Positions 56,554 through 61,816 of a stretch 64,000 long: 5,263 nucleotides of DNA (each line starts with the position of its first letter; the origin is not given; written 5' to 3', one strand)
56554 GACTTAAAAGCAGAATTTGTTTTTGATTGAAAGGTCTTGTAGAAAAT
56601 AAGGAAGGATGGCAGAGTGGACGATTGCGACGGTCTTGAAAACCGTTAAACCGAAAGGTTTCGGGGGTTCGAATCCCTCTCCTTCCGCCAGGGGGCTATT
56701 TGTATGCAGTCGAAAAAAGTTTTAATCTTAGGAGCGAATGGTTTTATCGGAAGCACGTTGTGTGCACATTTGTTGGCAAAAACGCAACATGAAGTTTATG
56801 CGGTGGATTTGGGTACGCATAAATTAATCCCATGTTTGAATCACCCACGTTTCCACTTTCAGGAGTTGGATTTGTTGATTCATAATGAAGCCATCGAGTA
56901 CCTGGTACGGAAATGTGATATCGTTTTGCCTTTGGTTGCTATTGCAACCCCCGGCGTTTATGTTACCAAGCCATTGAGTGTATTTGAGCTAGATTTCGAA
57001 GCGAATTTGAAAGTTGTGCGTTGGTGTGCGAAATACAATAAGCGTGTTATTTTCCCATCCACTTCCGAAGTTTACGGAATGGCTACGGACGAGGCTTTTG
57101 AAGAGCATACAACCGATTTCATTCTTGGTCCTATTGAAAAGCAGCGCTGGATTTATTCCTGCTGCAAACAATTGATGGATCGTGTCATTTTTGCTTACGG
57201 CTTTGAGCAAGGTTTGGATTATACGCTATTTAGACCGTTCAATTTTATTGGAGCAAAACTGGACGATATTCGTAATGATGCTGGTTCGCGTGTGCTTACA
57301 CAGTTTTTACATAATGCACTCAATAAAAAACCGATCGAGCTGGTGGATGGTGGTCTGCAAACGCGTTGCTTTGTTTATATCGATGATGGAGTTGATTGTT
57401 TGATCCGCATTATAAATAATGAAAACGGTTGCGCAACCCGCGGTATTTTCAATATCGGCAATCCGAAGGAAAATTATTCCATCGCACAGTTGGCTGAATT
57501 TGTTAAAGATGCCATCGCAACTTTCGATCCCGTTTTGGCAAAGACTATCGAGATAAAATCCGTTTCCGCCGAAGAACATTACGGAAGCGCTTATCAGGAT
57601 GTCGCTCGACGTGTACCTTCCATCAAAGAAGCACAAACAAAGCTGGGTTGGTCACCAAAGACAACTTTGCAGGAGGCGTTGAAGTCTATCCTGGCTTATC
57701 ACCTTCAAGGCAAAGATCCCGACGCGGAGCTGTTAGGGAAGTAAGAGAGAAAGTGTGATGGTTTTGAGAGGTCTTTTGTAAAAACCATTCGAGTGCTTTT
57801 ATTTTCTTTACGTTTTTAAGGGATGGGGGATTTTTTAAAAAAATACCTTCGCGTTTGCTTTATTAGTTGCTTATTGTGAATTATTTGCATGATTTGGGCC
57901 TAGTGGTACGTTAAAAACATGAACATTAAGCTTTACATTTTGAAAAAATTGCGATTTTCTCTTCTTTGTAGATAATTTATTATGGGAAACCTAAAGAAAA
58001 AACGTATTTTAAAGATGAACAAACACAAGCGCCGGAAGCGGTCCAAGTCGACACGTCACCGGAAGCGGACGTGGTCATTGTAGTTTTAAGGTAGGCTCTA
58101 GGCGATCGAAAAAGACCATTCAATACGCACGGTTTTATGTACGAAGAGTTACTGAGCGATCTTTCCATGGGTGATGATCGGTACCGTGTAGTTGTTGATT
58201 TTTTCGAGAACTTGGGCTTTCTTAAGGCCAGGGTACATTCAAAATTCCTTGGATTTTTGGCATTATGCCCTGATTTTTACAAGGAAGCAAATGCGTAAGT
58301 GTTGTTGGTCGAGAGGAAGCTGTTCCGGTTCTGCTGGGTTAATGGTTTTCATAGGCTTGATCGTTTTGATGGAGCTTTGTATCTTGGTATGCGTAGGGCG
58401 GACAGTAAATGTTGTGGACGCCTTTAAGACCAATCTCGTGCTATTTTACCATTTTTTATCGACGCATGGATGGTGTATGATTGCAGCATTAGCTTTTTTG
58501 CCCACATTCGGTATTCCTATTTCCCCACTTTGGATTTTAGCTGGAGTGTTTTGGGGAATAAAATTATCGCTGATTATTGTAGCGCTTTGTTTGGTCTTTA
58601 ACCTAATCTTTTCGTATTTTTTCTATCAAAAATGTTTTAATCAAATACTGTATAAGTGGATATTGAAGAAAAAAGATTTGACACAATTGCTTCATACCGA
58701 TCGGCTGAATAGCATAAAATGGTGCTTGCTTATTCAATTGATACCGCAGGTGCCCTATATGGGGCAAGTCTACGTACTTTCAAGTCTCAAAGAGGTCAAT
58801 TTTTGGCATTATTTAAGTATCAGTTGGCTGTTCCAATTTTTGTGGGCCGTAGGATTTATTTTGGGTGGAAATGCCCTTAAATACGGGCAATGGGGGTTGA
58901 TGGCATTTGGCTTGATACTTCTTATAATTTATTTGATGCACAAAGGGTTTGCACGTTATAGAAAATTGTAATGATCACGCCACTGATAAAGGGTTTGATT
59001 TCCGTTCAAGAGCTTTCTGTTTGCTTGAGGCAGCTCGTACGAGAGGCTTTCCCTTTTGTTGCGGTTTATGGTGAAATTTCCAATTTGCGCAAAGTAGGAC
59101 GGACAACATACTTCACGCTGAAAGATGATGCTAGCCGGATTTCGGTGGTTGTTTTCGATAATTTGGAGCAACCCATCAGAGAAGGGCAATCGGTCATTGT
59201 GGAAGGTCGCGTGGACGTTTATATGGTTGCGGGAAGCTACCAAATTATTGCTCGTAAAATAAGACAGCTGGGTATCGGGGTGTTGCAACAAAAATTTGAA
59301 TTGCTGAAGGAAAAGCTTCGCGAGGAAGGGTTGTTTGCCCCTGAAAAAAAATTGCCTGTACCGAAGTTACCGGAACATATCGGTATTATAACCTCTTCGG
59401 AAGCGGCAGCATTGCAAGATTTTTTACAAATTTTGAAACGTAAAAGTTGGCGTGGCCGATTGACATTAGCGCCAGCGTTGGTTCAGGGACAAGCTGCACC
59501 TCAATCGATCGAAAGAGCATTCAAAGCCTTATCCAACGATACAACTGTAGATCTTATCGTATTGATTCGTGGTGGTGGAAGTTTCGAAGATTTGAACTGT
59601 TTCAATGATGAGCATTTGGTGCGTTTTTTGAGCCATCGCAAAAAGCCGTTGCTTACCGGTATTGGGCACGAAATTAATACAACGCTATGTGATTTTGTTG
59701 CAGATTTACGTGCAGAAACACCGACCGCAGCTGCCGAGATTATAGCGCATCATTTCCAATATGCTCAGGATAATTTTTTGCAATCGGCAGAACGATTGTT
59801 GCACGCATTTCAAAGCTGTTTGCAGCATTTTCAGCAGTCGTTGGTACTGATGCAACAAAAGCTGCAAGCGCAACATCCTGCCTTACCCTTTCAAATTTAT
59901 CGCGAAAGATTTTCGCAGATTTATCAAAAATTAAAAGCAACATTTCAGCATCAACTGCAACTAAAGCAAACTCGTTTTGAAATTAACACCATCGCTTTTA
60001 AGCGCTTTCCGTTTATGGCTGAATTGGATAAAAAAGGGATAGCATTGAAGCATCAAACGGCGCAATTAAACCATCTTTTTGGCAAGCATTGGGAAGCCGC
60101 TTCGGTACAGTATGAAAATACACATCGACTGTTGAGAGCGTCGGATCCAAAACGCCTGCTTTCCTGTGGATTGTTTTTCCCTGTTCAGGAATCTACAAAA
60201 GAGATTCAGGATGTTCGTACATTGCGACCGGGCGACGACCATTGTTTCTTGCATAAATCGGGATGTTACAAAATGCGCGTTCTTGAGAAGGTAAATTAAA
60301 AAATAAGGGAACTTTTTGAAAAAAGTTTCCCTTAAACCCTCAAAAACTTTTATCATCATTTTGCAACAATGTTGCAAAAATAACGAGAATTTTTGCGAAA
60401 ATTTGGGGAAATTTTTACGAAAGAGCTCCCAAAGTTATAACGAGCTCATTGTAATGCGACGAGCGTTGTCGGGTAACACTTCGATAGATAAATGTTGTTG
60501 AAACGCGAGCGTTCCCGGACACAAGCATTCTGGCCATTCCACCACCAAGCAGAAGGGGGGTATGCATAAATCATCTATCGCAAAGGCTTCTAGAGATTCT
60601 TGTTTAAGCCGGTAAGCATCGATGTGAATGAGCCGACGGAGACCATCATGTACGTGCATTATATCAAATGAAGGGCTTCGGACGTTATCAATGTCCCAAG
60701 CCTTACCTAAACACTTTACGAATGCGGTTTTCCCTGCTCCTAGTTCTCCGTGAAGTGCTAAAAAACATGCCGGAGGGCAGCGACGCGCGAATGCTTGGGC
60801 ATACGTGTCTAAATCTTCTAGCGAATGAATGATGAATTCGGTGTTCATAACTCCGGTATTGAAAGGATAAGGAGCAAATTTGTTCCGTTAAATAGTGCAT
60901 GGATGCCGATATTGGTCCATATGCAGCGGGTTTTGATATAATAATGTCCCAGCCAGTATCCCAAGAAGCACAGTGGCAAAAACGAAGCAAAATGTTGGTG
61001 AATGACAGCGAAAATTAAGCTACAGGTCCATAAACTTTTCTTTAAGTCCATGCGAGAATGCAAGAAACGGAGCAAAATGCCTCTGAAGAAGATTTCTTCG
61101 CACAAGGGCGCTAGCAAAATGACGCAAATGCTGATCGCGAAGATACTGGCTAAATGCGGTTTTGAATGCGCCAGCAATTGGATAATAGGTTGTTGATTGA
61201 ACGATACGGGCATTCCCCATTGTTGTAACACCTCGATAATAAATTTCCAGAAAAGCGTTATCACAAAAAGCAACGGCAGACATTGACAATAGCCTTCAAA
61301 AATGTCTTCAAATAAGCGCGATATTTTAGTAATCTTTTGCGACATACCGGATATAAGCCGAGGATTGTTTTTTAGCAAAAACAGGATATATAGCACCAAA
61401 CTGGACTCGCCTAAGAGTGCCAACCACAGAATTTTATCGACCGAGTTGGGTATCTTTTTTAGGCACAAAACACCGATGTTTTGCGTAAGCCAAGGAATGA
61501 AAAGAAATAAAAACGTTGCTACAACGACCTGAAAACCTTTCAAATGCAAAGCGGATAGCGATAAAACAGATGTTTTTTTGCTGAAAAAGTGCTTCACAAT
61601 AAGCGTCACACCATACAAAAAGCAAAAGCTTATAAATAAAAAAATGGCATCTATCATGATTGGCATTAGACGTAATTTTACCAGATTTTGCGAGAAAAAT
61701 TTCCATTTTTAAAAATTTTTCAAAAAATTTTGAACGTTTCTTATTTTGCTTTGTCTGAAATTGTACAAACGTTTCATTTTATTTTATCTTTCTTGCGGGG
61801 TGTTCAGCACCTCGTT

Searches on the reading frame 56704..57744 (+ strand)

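Call 16: search_protein_families(library=pfam, proteins=[window:56704-57744:+], max_evalue=0.001)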
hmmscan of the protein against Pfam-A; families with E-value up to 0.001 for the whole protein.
window:56704-57744:+ (346 aa): 6 families
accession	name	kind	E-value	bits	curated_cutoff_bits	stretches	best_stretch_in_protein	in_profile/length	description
PF01370.27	Epimerase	-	2.1e-45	155.5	20.9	1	6-252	1-240/240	NAD dependent epimerase/dehydratase family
PF16363.11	GDP_Man_Dehyd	-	1.7e-25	90.6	27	1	7-327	1-330/332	GDP-mannose 4,6 dehydratase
PF04321.23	RmlD_sub_bind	-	2e-06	27.5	27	1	5-288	2-242/287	RmlD substrate binding domain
PF13460.12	NAD_binding_10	-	6.8e-06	26.5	27.2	1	10-180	1-145/184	NAD(P)H-binding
PF07993.18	NAD_binding_4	-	0.00064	19.4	20.1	0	56-182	74-208/258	Male sterility protein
PF03435.24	Sacchrp_dh_NADP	-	0.00089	20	25.1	0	6-77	1-75/129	Saccharopine dehydrogenase NADP binding domain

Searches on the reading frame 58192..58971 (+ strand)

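Call 16: search_protein_families(library=pfam, proteins=[window:58192-58971:+], max_evalue=0.001)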
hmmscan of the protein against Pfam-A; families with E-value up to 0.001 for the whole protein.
window:58192-58971:+ (259 aa): 1 family
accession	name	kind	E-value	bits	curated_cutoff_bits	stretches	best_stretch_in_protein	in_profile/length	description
PF09335.16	VTT_dom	-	5.5e-09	37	33.9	1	108-226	1-121/123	VTT domain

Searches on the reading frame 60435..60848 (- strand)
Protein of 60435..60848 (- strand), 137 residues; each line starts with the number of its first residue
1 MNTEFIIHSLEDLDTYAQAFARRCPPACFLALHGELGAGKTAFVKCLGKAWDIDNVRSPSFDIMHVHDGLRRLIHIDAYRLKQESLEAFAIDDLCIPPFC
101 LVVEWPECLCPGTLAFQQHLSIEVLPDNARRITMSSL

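Call 51: search_protein_families(library=ncbifam, proteins=[window:60435-60848:-], max_evalue=0.01)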
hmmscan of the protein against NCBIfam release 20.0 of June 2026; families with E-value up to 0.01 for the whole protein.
window:60435-60848:- (137 aa): 2 families
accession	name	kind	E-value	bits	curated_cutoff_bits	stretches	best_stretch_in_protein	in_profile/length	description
TIGR00150.1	T6A_YjeE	equivalog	5.8e-20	71.5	60.1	1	9-133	4-130/135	tRNA (adenosine(37)-N6)-threonylcarbamoyltransferase complex ATPase subunit type 1 TsaE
NF007931.0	PRK10646.1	equivalog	2.9e-10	40.3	246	1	17-107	18-111/153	tRNA (adenosine(37)-N6)-threonylcarbamoyltransferase complex ATPase subunit type 1 TsaE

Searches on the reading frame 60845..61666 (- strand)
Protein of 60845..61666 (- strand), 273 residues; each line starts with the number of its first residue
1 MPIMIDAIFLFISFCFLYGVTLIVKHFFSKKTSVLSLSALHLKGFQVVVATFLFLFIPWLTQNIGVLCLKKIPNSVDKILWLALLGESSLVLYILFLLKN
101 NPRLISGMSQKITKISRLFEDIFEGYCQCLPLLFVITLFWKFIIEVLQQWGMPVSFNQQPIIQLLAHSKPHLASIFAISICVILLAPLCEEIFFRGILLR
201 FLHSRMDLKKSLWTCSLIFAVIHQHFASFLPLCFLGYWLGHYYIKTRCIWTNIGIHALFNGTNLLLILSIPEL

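Call 16: search_protein_families(library=pfam, proteins=[window:60845-61666:-], max_evalue=0.001)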
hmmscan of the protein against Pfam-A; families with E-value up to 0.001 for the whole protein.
window:60845-61666:- (273 aa): 1 family
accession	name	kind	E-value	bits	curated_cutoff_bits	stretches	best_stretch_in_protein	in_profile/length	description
PF02517.21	Rce1-like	-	5e-18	65.6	22.4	1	175-261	4-92/93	Type II CAAX prenyl endopeptidase Rce1-like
